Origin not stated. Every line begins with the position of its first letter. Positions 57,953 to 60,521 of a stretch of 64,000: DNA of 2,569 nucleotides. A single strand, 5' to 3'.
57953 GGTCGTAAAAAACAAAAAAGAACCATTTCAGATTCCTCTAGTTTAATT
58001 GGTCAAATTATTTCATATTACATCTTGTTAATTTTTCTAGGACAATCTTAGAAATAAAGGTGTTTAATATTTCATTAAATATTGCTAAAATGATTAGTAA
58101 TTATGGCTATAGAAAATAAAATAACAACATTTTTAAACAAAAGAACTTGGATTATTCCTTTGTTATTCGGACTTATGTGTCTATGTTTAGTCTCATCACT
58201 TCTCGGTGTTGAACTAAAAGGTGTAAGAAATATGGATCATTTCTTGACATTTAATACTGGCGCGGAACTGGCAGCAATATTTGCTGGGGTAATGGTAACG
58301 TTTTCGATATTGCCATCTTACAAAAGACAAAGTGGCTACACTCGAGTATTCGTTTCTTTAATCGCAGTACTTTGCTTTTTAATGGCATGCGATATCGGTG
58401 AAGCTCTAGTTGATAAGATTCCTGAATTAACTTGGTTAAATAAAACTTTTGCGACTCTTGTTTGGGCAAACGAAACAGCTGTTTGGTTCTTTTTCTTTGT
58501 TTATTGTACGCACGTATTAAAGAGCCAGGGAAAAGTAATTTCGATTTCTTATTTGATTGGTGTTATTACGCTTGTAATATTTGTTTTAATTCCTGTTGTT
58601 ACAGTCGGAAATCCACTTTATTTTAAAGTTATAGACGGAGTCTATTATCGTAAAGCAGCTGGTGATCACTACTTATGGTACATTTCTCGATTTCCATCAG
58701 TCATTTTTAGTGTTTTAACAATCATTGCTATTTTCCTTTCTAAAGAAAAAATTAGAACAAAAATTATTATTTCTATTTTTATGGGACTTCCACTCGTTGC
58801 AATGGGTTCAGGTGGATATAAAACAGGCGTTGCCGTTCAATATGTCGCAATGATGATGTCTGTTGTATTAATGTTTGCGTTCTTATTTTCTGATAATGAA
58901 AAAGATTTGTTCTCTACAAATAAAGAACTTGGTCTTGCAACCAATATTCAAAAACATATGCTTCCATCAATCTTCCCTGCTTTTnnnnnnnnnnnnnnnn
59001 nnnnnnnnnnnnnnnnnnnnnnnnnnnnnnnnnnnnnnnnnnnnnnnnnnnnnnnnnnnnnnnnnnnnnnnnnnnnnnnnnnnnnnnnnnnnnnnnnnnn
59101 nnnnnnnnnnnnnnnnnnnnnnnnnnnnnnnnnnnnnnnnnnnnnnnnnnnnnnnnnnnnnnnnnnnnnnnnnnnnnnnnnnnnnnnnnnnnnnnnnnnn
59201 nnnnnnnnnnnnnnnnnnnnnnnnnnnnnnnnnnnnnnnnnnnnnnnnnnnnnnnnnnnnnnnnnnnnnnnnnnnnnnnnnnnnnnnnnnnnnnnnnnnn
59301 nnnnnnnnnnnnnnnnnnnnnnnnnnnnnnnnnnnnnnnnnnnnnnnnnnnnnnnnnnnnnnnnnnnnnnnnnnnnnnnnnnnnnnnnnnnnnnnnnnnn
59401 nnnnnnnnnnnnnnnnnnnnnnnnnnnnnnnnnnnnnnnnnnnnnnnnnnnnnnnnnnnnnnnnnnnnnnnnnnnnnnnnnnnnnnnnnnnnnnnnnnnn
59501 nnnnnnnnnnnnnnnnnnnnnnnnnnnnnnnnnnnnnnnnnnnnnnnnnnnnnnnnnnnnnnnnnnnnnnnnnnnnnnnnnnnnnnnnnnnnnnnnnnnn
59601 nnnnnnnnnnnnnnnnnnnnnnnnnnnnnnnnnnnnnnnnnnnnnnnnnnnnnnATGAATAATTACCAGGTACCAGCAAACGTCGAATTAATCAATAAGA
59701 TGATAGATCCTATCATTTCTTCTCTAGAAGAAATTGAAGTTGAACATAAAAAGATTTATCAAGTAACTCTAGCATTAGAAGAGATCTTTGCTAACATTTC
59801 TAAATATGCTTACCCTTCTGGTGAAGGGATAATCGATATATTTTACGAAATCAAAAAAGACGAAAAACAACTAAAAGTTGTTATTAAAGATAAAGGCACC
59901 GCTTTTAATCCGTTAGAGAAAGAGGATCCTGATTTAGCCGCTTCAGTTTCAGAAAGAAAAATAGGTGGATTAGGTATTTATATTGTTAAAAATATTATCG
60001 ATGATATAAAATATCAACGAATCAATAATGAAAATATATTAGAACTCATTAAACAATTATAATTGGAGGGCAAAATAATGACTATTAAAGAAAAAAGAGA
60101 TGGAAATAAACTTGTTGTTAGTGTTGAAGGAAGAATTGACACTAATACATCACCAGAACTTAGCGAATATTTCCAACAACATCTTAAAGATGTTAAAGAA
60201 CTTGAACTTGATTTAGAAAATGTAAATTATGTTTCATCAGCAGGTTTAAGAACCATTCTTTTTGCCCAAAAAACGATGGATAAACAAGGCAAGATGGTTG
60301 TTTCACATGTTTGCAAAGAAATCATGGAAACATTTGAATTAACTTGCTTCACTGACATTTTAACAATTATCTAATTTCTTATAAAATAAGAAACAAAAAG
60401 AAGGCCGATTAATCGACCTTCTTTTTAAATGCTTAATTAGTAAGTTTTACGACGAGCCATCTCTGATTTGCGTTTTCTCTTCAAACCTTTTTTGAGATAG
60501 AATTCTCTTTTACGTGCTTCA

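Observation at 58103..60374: Partner-switching cassette without a sigma factor: multi-TM PP2C phosphatase, RsbW-like kinase, STAS antagonist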

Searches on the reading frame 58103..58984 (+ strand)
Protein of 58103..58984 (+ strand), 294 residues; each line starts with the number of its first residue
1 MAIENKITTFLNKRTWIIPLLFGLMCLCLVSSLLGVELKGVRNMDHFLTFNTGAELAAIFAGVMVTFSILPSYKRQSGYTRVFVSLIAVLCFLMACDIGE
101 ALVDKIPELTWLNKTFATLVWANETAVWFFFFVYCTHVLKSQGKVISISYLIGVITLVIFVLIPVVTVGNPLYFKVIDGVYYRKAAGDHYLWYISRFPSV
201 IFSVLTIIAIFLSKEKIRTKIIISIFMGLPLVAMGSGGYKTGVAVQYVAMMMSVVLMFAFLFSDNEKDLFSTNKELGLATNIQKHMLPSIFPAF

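Call 16: search_protein_families(library=pfam, proteins=[window:58103-58984:+], max_evalue=10)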
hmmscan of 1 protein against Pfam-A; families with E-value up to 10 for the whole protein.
window:58103-58984:+ (294 aa): 1 family
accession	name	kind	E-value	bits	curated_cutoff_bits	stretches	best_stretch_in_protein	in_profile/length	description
PF03203.19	MerC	-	7.1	7.7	27.6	1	200-264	20-84/108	MerC mercury resistance protein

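Call 43: search_protein_representatives(protein=window:58103-58912:+)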
Query: 270 residues. Proteins with E-value up to 0.001 (for the whole library): 31; up to 1e-10: 14; up to 1e-30: 3. The best 31 are listed.
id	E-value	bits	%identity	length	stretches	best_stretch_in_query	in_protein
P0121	4.2e-115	400.2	70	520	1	1-270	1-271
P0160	6.6e-66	238.9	48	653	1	1-270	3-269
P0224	7.8e-63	228.8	47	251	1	1-244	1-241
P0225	4.9e-29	118.1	53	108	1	1-108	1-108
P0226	2.4e-28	115.8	32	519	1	1-269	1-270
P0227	3.8e-28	115.1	42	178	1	1-166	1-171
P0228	9.6e-22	94.2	27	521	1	2-267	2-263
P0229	1.1e-19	87.4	30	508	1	9-269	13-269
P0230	2.4e-18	83.0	27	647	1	7-269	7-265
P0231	3.5e-18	82.5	31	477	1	10-269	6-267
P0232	2.1e-17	79.9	29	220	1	6-214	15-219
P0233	1.2e-16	77.5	28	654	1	11-269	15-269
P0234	2.3e-16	76.5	40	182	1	25-166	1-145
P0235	1.0e-10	58.0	52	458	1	205-269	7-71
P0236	2.4e-10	56.8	35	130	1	6-98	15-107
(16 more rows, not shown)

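Call 46: search_protein_families(library=pfam, alignment_id=A2, max_evalue=0.0001)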
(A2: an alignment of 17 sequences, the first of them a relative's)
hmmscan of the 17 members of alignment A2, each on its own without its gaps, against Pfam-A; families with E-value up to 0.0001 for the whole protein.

A. member 1, P0226 (519 aa): 1 family
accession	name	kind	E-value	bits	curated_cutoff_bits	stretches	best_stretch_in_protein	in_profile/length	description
PF07228.17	SpoIIE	-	7.7e-50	169.9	25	1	325-515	2-191/192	Stage II sporulation protein E (SpoIIE)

B. families by the number of members that match (of 17 scanned): 13 families
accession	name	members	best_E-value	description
PF07228.17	SpoIIE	9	2.9e-50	Stage II sporulation protein E (SpoIIE)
PF06580.19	His_kinase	4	1.3e-21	Histidine kinase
PF19081.6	Ig_7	3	2.1e-51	Ig-like domain CHU_C associated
PF13581.12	HATPase_c_2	3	1.7e-22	Histidine kinase-like ATPase domain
PF00801.26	PKD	3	6.6e-12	PKD domain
PF02518.31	HATPase_c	3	2.6e-10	Histidine kinase-, DNA gyrase B-, and HSP90-like ATPase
PF13585.12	CHU_C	2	1.7e-18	CHU_C Type IX secretion signal domain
PF13573.12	SprB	1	7.5e-40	SprB repeat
PF06832.18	BiPBP_C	1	4.2e-09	Penicillin-Binding Protein C-terminus Family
PF13895.12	Ig_2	1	1.4e-08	Immunoglobulin domain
PF07679.22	I-set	1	2.6e-07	Immunoglobulin I-set domain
PF08329.16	ChitinaseA_N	1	8.3e-07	Chitinase A, N-terminal domain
PF07495.19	Y_Y_Y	1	1.1e-06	Y_Y_Y domain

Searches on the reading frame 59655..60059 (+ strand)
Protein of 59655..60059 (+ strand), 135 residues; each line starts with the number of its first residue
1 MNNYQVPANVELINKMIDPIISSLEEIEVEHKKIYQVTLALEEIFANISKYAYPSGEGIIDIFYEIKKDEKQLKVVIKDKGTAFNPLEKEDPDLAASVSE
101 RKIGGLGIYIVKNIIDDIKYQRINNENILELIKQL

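Call 3: search_protein_families(library=pfam, proteins=[window:59655-60059:+], max_evalue=0.01)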
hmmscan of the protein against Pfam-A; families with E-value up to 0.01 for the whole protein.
window:59655-60059:+ (135 aa): 2 families
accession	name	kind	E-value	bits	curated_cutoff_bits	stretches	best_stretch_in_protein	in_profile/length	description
PF13581.12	HATPase_c_2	-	2.6e-22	79.6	27.4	1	7-133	2-127/127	Histidine kinase-like ATPase domain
PF02518.31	HATPase_c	-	0.00022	22.1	26.4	1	37-116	6-85/111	Histidine kinase-, DNA gyrase B-, and HSP90-like ATPase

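Call 4: search_protein_families(library=ncbifam, proteins=[window:59655-60059:+], max_evalue=0.01)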
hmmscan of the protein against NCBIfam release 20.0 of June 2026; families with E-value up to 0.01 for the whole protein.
window:59655-60059:+ (135 aa): 4 families
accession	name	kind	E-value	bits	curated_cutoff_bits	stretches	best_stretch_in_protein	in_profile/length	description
NF003144.0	PRK04069.1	equivalog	3.6e-12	46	145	1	5-122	11-131/161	anti-sigma B factor RsbW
TIGR01924.1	rsbW_low_gc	equivalog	2.1e-11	43.5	155.05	1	5-122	11-131/159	anti-sigma B factor RsbW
TIGR01925.2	spIIAB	equivalog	1.5e-06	28.1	135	1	24-121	25-121/137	anti-sigma F factor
NF010077.0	PRK13559.1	subfamily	0.0072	15.2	361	1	22-89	253-321/364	hypothetical protein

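Call 10: find_homologous_proteins(query=window:59655-60059:+)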
Query window:59655-60059:+ (135 aa): 103 proteins with E <= 0.001 among 137 candidates.
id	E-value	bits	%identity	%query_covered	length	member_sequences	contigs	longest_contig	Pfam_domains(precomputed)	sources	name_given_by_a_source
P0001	1.6e-74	266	95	100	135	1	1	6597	PF13581.13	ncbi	-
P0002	1.8e-74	266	94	100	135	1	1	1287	PF13581.13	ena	-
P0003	2.8e-74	265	95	100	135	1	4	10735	PF13581.13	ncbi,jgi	jgi:anti-sigma regulatory factor (Ser/Thr protein kinase)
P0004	5.7e-74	264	96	100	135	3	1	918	PF13581.13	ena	-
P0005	1.5e-73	263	93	100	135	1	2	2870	PF13581.13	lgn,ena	-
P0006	8.2e-73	261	93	100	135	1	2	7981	PF13581.13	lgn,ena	-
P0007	2.9e-72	259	92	100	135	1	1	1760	PF13581.13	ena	-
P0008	1.3e-66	241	84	100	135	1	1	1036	PF13581.13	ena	-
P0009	4.1e-65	236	83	100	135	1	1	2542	PF13581.13,PF02518.32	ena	-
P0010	6.3e-64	232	82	100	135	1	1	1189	PF13581.13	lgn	-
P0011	3.0e-61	223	81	100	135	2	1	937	PF13581.13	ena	-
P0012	3.6e-60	220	78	100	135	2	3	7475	PF13581.13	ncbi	-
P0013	2.3e-59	217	79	100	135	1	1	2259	PF13581.13,PF02518.32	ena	-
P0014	9.7e-58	212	78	100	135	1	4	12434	PF13581.13,PF02518.32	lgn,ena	-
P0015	3.1e-57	210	77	100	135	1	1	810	PF13581.13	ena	-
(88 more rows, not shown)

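Call 24: search_solved_structures(query=window:59655-60059:+, max_evalue=0.01, show_alignments=2)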
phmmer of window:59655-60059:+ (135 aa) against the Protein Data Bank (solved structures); distinct sequences matched with E-value up to 0.01: 2.
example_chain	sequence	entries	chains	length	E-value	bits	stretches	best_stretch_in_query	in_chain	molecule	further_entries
6m36_A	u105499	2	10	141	1.2e-05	29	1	25-123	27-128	Serine-protein kinase RsbW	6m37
9qih_A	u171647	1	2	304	0.00052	23.8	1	63-127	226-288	SenB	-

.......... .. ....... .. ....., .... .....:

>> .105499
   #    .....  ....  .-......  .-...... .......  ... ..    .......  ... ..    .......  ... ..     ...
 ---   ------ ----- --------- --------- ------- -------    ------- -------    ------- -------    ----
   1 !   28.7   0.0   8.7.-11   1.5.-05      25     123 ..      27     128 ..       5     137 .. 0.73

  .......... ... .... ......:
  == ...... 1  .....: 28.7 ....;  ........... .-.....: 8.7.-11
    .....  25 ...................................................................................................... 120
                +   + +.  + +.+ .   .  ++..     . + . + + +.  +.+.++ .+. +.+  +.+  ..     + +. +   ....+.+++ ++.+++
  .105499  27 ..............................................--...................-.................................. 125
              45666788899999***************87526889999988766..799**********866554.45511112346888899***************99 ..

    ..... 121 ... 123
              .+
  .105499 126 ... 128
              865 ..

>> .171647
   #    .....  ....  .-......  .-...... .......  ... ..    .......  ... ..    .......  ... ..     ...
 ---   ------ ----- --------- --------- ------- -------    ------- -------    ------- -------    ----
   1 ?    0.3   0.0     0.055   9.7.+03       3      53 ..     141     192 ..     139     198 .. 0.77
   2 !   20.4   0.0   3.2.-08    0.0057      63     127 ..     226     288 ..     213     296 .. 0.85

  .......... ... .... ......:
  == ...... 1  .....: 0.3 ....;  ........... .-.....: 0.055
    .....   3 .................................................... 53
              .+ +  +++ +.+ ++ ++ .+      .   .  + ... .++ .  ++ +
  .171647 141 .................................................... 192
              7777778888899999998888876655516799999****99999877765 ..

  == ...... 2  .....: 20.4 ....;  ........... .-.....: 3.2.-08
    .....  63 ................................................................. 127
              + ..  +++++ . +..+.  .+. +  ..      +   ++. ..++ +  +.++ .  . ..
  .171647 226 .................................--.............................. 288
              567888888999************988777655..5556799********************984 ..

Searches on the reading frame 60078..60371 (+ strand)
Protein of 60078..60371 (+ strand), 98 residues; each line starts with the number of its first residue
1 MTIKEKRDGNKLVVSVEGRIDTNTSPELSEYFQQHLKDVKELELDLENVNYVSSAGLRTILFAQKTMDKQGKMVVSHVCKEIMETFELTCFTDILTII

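Call 3: search_protein_families(library=pfam, proteins=[window:60078-60371:+], max_evalue=0.01)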
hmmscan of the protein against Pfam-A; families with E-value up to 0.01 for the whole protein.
window:60078-60371:+ (98 aa): 2 families
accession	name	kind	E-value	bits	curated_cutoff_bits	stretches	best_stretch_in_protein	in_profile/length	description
PF01740.26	STAS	-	3e-13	49.9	22.6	1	5-97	5-99/106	STAS domain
PF13466.11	STAS_2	-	2.8e-11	43.9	29.2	1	14-88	1-76/80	STAS domain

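Call 4: search_protein_families(library=ncbifam, proteins=[window:60078-60371:+], max_evalue=0.01)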
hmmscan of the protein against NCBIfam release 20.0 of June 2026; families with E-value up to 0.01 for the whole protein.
window:60078-60371:+ (98 aa): 5 families
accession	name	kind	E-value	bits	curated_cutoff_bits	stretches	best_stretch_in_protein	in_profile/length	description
TIGR00377.1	ant_ant_sig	superfamily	8.6e-17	61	53.45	1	1-97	3-102/108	anti-sigma factor antagonist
TIGR02886.1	spore_II_AA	equivalog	1.5e-10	41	114.75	1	6-96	4-97/106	anti-sigma F factor antagonist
NF041250.1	VI_TagQ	equivalog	0.0008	18.8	300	1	7-85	181-256/301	type VI secretion system-associated lipoprotein TagQ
NF033618.0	mlaB_1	equivalog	0.0011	19.4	90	1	14-81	12-77/94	lipid asymmetry maintenance protein MlaB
NF002134.0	PRK00971.1-4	equivalog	0.0018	17.1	557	1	4-85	322-403/429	glutaminase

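Call 25: search_solved_structures(query=window:60078-60371:+, max_evalue=0.01, show_alignments=2)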
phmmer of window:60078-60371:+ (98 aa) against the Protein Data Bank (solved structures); distinct sequences matched with E-value up to 0.01: 7.
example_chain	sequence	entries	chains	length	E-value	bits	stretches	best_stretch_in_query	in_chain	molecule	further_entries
4hyl_A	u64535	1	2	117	4.6e-10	42.9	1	13-96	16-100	Stage II sporulation protein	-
1sbo_A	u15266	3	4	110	3.5e-07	33.7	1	9-94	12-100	Putative anti-sigma factor antagonist TM1442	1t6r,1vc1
6m36_B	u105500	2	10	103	1.7e-06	31.5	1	4-97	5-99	Anti-sigma-B factor antagonist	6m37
1auz_A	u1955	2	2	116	0.00013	25.5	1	12-91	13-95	SPOIIAA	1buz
1th8_B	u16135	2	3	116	0.00045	23.8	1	11-93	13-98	Anti-sigma F factor antagonist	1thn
1tid_B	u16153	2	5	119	0.0013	22.3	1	11-93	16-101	Anti-sigma F factor antagonist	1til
4qtp_A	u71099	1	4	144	0.0079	19.8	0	2-69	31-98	Anti-sigma factor antagonist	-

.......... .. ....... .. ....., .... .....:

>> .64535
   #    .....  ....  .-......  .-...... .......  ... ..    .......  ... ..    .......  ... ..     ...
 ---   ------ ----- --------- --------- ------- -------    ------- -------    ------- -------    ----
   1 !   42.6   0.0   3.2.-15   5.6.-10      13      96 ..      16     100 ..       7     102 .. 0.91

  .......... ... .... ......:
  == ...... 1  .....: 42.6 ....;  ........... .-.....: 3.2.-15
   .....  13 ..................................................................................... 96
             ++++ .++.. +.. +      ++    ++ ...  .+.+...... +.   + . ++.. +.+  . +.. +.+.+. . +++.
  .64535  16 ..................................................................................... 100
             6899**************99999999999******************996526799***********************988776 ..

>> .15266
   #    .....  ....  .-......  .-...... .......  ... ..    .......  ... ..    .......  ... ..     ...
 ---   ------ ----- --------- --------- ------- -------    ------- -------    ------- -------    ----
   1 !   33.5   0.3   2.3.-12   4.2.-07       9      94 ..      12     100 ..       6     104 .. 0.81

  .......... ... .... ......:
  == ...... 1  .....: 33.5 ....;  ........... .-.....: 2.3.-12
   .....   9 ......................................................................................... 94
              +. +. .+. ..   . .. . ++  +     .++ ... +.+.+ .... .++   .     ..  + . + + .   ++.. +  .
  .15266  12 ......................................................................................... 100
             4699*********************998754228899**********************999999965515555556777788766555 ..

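Call 56: find_homologous_proteins(query=window:60078-60371:+)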
Query window:60078-60371:+ (98 aa): 261 proteins with E <= 0.001 among 261 candidates; the best 120 are listed.
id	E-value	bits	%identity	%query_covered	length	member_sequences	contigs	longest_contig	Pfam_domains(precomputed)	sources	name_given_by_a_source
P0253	8.0e-55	200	97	100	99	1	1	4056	PF01740.27,PF13466.13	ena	-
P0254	1.0e-54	200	97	100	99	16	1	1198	PF01740.27,PF13466.13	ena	-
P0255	3.3e-54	198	97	100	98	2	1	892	PF01740.27,PF13466.13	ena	-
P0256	3.1e-53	195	96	100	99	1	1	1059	PF01740.27,PF13466.13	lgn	-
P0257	3.1e-51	189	93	100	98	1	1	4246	PF01740.27,PF13466.13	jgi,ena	-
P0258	5.4e-51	188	92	100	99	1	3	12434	PF01740.27,PF13466.13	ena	-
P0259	5.9e-51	188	93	100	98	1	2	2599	PF01740.27,PF13466.13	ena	-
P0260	2.3e-50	186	91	100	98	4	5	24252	PF01740.27,PF13466.13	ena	-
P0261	7.1e-50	184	91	100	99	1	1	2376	PF01740.27,PF13466.13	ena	-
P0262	1.1e-49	184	90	100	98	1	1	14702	PF01740.27,PF13466.13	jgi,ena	-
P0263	1.4e-49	184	90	100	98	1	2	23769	PF01740.27,PF13466.13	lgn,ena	-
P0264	1.4e-49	184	89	100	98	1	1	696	PF01740.27,PF13466.13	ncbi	-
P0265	1.7e-49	183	90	100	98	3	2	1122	PF01740.27,PF13466.13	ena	-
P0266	1.9e-49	183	89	100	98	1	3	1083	PF01740.27,PF13466.13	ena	-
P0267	2.2e-49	183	89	100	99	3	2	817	PF01740.27,PF13466.13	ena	-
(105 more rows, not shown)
